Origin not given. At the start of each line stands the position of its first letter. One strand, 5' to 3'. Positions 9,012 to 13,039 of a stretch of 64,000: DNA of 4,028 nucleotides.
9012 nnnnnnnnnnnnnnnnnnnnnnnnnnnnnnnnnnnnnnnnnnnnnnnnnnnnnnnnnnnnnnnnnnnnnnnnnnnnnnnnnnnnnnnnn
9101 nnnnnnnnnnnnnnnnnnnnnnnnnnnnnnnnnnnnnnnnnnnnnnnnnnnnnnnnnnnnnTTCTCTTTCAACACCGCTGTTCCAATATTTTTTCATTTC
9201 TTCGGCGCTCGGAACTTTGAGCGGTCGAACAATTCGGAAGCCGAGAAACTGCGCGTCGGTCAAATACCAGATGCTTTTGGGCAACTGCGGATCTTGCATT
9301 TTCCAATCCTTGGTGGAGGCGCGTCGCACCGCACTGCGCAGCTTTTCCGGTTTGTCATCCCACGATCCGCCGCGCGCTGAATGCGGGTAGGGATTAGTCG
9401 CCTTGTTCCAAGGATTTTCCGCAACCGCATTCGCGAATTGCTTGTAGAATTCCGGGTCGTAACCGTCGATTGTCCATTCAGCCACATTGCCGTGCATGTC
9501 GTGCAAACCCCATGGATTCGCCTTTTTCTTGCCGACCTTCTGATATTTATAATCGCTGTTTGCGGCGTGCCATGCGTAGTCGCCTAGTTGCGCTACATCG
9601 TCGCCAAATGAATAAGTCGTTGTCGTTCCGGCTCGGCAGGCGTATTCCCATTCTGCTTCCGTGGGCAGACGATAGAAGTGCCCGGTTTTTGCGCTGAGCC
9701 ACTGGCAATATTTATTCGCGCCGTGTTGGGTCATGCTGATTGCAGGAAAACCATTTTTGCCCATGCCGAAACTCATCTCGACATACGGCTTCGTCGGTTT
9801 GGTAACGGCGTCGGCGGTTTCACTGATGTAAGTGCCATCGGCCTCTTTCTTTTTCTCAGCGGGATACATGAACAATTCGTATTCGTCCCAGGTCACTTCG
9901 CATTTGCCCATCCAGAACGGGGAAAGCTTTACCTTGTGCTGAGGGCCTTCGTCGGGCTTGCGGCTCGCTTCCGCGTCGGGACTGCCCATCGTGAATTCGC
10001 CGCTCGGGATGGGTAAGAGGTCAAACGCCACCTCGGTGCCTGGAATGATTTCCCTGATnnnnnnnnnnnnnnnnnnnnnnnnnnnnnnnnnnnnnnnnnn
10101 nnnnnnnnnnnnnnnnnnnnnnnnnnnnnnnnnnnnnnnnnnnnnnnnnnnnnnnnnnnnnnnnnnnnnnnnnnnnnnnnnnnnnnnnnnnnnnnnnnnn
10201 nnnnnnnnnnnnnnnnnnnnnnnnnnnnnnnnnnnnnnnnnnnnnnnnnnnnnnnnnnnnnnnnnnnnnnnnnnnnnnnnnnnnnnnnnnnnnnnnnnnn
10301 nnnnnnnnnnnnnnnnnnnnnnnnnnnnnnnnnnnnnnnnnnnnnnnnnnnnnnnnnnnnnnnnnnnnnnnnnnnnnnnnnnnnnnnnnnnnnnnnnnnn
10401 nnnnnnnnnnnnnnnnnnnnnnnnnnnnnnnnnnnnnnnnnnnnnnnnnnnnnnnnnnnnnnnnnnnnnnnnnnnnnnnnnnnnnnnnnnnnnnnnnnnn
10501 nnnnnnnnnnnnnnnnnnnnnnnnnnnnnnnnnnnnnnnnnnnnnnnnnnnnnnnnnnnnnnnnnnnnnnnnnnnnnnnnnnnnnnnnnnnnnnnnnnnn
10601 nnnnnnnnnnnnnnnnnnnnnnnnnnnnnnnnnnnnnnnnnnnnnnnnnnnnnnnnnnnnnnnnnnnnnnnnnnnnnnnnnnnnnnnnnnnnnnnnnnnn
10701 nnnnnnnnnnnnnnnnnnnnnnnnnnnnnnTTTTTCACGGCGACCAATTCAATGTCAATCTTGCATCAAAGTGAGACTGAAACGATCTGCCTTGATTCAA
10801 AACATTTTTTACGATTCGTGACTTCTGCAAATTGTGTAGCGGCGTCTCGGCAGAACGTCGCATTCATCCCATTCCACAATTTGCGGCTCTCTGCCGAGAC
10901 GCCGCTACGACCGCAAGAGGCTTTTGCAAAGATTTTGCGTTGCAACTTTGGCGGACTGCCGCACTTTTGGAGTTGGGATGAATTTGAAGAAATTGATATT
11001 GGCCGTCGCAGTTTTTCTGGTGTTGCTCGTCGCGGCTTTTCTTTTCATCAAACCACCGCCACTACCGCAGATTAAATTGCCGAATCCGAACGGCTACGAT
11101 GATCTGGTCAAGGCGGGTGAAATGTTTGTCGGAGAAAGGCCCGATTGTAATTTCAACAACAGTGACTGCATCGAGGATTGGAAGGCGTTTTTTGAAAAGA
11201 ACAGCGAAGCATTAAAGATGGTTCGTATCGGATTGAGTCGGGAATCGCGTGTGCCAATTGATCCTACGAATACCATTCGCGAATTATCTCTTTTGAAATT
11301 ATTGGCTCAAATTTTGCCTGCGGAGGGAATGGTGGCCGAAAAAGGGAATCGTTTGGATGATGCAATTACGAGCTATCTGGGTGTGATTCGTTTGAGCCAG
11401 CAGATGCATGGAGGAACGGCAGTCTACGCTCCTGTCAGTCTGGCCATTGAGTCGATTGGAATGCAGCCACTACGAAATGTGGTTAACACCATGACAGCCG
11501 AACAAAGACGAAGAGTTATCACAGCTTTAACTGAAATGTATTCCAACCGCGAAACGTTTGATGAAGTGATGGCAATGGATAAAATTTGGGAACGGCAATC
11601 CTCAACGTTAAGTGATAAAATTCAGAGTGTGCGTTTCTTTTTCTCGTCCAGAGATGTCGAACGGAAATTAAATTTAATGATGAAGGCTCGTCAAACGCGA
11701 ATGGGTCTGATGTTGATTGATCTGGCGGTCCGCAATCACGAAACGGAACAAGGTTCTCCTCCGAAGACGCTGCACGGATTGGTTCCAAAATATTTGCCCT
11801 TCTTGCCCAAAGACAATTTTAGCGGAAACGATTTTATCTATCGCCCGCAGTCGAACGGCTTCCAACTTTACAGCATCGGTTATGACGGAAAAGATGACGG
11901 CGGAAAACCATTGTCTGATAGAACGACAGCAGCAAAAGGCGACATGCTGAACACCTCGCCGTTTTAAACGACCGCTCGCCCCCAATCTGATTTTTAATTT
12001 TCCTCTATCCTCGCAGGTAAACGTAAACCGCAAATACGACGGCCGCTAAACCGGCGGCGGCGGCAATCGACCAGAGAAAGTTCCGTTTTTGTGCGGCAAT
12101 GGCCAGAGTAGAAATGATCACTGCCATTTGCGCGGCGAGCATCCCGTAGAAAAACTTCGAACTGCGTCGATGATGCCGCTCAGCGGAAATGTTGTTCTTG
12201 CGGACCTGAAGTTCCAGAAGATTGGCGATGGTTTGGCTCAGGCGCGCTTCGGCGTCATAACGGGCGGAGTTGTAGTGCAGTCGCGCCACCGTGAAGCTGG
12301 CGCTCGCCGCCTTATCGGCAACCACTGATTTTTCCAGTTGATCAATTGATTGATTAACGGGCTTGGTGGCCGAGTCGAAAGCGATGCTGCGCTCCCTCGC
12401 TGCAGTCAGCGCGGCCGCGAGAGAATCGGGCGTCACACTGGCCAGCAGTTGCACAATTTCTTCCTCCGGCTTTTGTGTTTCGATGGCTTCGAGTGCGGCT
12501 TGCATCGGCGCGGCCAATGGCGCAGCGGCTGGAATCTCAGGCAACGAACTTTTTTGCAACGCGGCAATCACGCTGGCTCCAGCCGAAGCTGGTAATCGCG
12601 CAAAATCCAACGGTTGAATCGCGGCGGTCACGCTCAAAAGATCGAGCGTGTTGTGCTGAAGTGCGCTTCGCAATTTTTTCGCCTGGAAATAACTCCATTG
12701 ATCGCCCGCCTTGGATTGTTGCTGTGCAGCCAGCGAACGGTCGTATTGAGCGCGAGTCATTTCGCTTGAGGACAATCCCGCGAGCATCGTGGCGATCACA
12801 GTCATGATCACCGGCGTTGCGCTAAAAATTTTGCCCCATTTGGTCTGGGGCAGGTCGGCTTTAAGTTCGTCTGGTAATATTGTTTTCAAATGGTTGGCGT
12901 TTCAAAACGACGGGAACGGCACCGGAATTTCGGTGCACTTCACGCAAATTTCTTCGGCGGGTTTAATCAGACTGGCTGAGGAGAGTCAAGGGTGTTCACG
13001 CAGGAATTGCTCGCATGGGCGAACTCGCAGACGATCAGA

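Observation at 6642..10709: Candidate undescribed periplasmic redox chain: ApbE + heme c/FGE-fold protein with a non-canonical flavinylation site + Tat oxidoreductase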

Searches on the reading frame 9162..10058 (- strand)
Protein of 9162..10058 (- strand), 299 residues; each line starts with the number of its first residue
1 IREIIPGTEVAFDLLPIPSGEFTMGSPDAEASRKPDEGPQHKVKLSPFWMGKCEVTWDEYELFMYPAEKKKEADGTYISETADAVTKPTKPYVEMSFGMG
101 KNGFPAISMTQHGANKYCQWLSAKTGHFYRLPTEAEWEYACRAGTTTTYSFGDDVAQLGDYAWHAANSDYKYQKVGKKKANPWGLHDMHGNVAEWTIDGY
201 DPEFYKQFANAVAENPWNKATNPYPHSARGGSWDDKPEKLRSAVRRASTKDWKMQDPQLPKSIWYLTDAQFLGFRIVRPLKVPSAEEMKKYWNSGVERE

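Call 80: search_protein_representatives(protein=window:9162-10058:-)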
Query: 299 residues. Proteins with E-value up to 0.001 (for the whole library): 161995; up to 1e-10: 98250; up to 1e-30: 7834. The best 150 are listed.
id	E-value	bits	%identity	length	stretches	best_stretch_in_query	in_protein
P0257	1.3e-219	744.3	45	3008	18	128-253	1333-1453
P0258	1.3e-169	580.0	36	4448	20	108-236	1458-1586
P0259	1.2e-154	530.9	48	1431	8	88-245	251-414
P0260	1.5e-153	527.3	37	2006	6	5-252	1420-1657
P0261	4.2e-153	525.8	42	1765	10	5-248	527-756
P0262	3.2e-151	519.6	43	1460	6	15-246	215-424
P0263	1.3e-148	511.1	74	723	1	5-299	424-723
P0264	1.1e-146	504.7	43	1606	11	125-248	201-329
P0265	6.2e-143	492.4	44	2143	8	89-250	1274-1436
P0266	4.7e-140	482.9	38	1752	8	9-250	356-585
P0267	1.6e-137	474.6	40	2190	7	10-245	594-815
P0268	2.0e-137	474.3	67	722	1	4-298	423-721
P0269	3.0e-137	473.7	37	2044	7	125-270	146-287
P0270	3.2e-137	473.6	48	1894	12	105-235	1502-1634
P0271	8.2e-135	465.7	47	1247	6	11-244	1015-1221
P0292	1.4e-116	405.8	62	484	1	3-292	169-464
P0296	1.8e-114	398.9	63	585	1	11-297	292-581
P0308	1.9e-110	385.7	58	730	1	3-297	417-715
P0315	1.0e-108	380.0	60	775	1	5-290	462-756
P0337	3.6e-103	361.7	57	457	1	9-299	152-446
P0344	3.2e-102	358.6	58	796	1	9-296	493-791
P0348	2.4e-101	355.7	55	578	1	4-294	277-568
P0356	1.9e-99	349.5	56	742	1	4-295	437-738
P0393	4.2e-91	322.1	54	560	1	8-295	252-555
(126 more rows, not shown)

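Call 81: search_protein_families(library=pfam, proteins=[P0263, P0308, P0315, P0344, P0356, P0296, P0348, P0393, P0292, P0337], max_evalue=0.001)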
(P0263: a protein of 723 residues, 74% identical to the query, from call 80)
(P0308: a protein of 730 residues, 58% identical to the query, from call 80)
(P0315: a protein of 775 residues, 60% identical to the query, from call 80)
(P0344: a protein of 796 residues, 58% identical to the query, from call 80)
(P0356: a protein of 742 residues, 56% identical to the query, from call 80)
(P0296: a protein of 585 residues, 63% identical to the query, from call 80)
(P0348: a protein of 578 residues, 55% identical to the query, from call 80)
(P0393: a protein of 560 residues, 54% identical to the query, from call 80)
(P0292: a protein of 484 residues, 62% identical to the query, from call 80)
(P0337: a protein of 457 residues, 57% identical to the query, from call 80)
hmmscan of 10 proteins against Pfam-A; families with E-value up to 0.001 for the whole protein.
P0263 (723 aa): 2 families
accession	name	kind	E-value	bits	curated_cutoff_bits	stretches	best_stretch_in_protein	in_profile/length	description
PF03781.23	FGE-sulfatase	-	1.3e-38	133.6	23.3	1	433-676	5-243/255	Sulfatase-modifying factor enzyme 1-like domain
PF13517.12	FG-GAP_3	-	4.2e-05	24.5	26.9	0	41-55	47-61/61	FG-GAP-like repeat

P0308 (730 aa): 2 families
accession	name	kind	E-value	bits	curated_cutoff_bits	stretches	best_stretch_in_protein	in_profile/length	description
PF02424.20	ApbE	-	3.3e-68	230.5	25.6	1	42-312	1-259/266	ApbE family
PF03781.23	FGE-sulfatase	-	1.4e-39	136.7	23.3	1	427-670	4-243/255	Sulfatase-modifying factor enzyme 1-like domain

P0315 (775 aa): 2 families
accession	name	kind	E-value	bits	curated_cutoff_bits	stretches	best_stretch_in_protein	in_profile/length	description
PF03781.23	FGE-sulfatase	-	1.1e-45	156.8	23.3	1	470-717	4-242/255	Sulfatase-modifying factor enzyme 1-like domain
PF17802.7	SpaA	-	0.00017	22.2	23.1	0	66-110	12-56/91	Prealbumin-like fold domain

P0344 (796 aa): 3 families
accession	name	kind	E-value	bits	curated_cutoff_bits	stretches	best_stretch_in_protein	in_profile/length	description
PF03781.23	FGE-sulfatase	-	1.6e-38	133.3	23.3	1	497-751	4-243/255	Sulfatase-modifying factor enzyme 1-like domain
PF22633.2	F5_F8_type_C_2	-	3.7e-07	31.1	27.8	1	327-416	18-91/91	NedA-like, galactose-binding domain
PF00754.31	F5_F8_type_C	-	1.2e-06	29.1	28.2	0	328-420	34-114/127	F5/8 type C domain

P0356 (742 aa): 1 family
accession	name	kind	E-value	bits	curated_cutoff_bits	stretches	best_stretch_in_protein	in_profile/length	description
PF03781.23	FGE-sulfatase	-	6.2e-43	147.7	23.3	1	446-695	4-243/255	Sulfatase-modifying factor enzyme 1-like domain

P0296 (585 aa): 4 families
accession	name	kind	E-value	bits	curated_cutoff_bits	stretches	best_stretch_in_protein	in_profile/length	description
PF03781.23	FGE-sulfatase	-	1.6e-42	146.4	23.3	1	294-535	4-242/255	Sulfatase-modifying factor enzyme 1-like domain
PF07635.16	PSCyt1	-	5.4e-30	104.2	22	2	46-104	1-58/59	Planctomycete cytochrome C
PF13442.11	Cytochrome_CBB3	-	1.1e-05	26.1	27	0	143-228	4-67/68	Cytochrome C oxidase, cbb3-type, subunit III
PF22297.1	PccH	-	5.3e-05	23.7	24.4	0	35-57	3-25/133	PccH Cytochrome c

P0348 (578 aa): 5 families
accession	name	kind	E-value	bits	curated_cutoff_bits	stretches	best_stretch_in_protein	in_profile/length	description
PF03781.23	FGE-sulfatase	-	5.3e-41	141.4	23.3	1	287-529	5-246/255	Sulfatase-modifying factor enzyme 1-like domain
PF07635.16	PSCyt1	-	1.4e-25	90.1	22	2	44-100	1-59/59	Planctomycete cytochrome C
PF22297.1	PccH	-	0.00031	21.3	24.4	0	33-69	3-38/133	PccH Cytochrome c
PF13442.11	Cytochrome_CBB3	-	0.00048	20.8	27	0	39-65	9-34/68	Cytochrome C oxidase, cbb3-type, subunit III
PF00034.26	Cytochrom_C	-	0.00063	21.4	21.3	0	39-64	7-35/90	Cytochrome c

P0393 (560 aa): 1 family
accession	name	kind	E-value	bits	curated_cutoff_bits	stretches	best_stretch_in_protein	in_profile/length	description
PF03781.23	FGE-sulfatase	-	8.8e-35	121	23.3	1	257-511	4-242/255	Sulfatase-modifying factor enzyme 1-like domain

P0292 (484 aa): 1 family
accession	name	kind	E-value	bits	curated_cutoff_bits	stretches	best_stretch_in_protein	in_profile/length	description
PF03781.23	FGE-sulfatase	-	2.4e-41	142.5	23.3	1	179-425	4-244/255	Sulfatase-modifying factor enzyme 1-like domain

P0337 (457 aa): 1 family
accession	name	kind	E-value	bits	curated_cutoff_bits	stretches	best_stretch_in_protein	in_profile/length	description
PF03781.23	FGE-sulfatase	-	8.5e-41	140.7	23.3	1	156-400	4-244/255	Sulfatase-modifying factor enzyme 1-like domain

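Call 84: find_homologous_proteins(query=P0308, max_evalue=1e-20)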
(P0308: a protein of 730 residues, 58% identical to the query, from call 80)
Query P0308 (730 aa): 249 proteins with E <= 1e-20 among 8000 candidates; the best 120 are listed.
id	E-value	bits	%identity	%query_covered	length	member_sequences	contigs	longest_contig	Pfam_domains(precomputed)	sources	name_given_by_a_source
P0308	0.0e+0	1672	100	100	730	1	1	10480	PF02424.21,PF03781.23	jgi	jgi:thiamine biosynthesis lipoprotein ApbE/formylglycine-generating enzyme required for sulfatase ac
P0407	0.0e+0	1022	64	99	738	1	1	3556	PF02424.21,PF03781.23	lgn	-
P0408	6.3e-296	1002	61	99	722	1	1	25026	PF02424.21,PF03781.23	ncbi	-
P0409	9.9e-289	978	62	98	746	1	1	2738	PF02424.21,PF03781.23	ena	-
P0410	1.5e-268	911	61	95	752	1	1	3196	PF02424.21,PF03781.23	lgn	-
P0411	1.8e-266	904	59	98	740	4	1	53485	PF02424.21,PF03781.23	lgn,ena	-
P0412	1.9e-230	785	60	83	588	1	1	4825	PF02424.21,PF03781.23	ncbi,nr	ncbi:MAG: FAD:protein FMN transferase, partial [Planctomycetes bacterium]|nr:FAD:protein FMN transfe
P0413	1.4e-143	498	63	47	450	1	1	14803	PF03781.23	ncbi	-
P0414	2.4e-140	487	62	47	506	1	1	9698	PF03781.23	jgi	jgi:formylglycine-generating enzyme required for sulfatase activity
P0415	2.7e-138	481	58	49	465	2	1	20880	PF03781.23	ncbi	-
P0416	4.3e-136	473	52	59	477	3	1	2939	PF03781.23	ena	-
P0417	3.2e-135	470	59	47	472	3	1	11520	PF03781.23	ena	-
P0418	5.4e-135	470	63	43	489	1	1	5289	PF03781.23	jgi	jgi:formylglycine-generating enzyme required for sulfatase activity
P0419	4.0e-128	447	55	49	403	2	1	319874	PF03781.23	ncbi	ncbi:MAG: formylglycine-generating enzyme family protein [Thermoguttaceae bacterium]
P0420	2.2e-104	368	58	42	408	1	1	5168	PF02424.21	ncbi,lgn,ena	-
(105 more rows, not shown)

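Call 85: find_encoding_contigs(protein=P0411, flank=6000, max_places=2)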
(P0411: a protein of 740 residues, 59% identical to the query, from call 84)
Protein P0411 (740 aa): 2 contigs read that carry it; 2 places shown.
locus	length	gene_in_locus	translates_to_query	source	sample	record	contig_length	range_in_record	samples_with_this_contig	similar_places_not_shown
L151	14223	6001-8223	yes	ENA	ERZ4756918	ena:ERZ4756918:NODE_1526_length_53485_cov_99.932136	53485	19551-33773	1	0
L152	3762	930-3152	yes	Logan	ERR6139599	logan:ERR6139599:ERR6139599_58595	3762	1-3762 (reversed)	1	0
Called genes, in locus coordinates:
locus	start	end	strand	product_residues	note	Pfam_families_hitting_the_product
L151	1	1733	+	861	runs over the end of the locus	PF14522:Cytochrome_C7 (faint), PF13435:Cytochrome_C554 (faint)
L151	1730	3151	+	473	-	PF13372:Alginate_exp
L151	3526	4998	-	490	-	PF00083:Sugar_tr, PF07690:MFS_1, PF00083:Sugar_tr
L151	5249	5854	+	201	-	PF00081:Sod_Fe_N, PF02777:Sod_Fe_C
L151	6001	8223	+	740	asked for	PF02424:ApbE, PF03781:FGE-sulfatase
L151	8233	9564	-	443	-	-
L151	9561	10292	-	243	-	-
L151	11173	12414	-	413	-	PF07394:DUF1501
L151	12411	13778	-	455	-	PF08811:DUF1800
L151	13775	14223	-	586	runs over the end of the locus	-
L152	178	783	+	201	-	PF00081:Sod_Fe_N, PF02777:Sod_Fe_C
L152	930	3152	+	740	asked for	PF02424:ApbE, PF03781:FGE-sulfatase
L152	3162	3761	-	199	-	?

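Call 86: find_encoding_contigs(protein=P0408, flank=6000, max_places=2)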
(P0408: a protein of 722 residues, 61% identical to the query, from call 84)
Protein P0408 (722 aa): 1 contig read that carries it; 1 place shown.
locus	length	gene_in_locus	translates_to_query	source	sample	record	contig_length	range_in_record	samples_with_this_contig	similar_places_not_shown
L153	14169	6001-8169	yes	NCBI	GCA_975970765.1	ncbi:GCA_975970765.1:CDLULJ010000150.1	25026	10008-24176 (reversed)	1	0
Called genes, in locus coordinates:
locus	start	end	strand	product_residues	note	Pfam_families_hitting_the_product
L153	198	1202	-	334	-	PF13428:TPR_14 (faint), PF13371:TPR_9 (faint), PF17874:TPR_MalT (faint), PF13424:TPR_12 (faint), PF00515:TPR_1 (faint), PF07719:TPR_2 (faint), PF13181:TPR_8 (faint), PF13414:TPR_11 (faint), +1 more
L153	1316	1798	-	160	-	PF00069:Pkinase (weak)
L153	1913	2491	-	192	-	PF04542:Sigma70_r2 (weak), PF08281:Sigma70_r4_2 (weak), PF04545:Sigma70_r4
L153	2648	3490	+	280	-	PF13385:Laminin_G_3 (weak)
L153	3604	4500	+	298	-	-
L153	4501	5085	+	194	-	-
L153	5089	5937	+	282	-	PF03692:CxxCxxCC (weak)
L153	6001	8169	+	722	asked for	PF02424:ApbE, PF03781:FGE-sulfatase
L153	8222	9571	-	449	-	-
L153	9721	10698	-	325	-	-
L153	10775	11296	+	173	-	PF04677:CwfJ_C_1, PF11969:DcpS_C (faint), PF01230:HIT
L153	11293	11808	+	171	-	PF00359:PTS_EIIA_2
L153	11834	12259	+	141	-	PF02629:CoA_binding (weak), PF13380:CoA_binding_2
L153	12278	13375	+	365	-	PF21694:DNA_pol3_delta_C (weak)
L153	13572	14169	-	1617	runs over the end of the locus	PF00069:Pkinase, PF07714:PK_Tyr_Ser-Thr, PF13191:AAA_16 (weak), PF13424:TPR_12, PF17874:TPR_MalT (weak), PF00158:Sigma54_activat, PF14532:Sigma54_activ_2, PF25601:AAA_lid_14, +7 more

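Call 88: search_protein_families(library=pfam, proteins=[L151:8233-9564:-, L153:8222-9571:-, L151:9561-10292:-, L153:9721-10698:-], max_evalue=0.01)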
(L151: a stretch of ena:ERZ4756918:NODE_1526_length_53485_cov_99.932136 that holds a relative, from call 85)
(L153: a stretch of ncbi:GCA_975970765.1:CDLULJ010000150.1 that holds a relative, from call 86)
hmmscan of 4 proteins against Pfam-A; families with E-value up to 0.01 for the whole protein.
L151:8233-9564:- (443 aa): 2 families
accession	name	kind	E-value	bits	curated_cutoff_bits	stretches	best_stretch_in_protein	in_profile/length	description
PF22725.1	GFO_IDH_MocA_C3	-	3.4e-05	24.3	27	1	188-318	6-123/124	GFO/IDH/MocA C-terminal domain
PF01408.29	GFO_IDH_MocA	-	0.00053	21.1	24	1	38-164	1-112/120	Oxidoreductase family, NAD-binding Rossmann fold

L153:8222-9571:- (449 aa): 2 families
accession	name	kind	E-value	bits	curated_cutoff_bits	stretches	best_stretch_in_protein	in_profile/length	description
PF22725.1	GFO_IDH_MocA_C3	-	9e-05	22.9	27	1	196-325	6-122/124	GFO/IDH/MocA C-terminal domain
PF01408.29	GFO_IDH_MocA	-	0.00016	22.8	24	1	46-174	1-114/120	Oxidoreductase family, NAD-binding Rossmann fold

L151:9561-10292:- (243 aa): 0 families

L153:9721-10698:- (325 aa): 1 family
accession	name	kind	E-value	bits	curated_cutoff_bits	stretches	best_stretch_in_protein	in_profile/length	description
PF02195.25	ParB_N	-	0.00079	19.9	26.3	0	65-139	4-79/95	ParB N-terminal domain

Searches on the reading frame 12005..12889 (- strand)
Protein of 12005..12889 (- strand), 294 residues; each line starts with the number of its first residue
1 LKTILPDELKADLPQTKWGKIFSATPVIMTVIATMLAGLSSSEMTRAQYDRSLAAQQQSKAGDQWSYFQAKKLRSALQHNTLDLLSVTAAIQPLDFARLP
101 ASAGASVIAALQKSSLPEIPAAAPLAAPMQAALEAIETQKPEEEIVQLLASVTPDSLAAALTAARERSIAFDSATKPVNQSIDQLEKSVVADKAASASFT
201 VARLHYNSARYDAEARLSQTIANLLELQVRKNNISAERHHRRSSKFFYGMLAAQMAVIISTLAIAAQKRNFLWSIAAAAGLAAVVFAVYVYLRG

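Call 3: search_protein_families(library=pfam, proteins=[window:12005-12889:-], max_evalue=0.01)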
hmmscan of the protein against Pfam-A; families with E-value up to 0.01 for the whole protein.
window:12005-12889:- (294 aa): 1 family
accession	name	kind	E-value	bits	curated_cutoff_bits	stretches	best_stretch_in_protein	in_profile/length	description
PF14235.11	DUF4337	-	9.2e-12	45.8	27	2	28-92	6-67/161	Domain of unknown function (DUF4337)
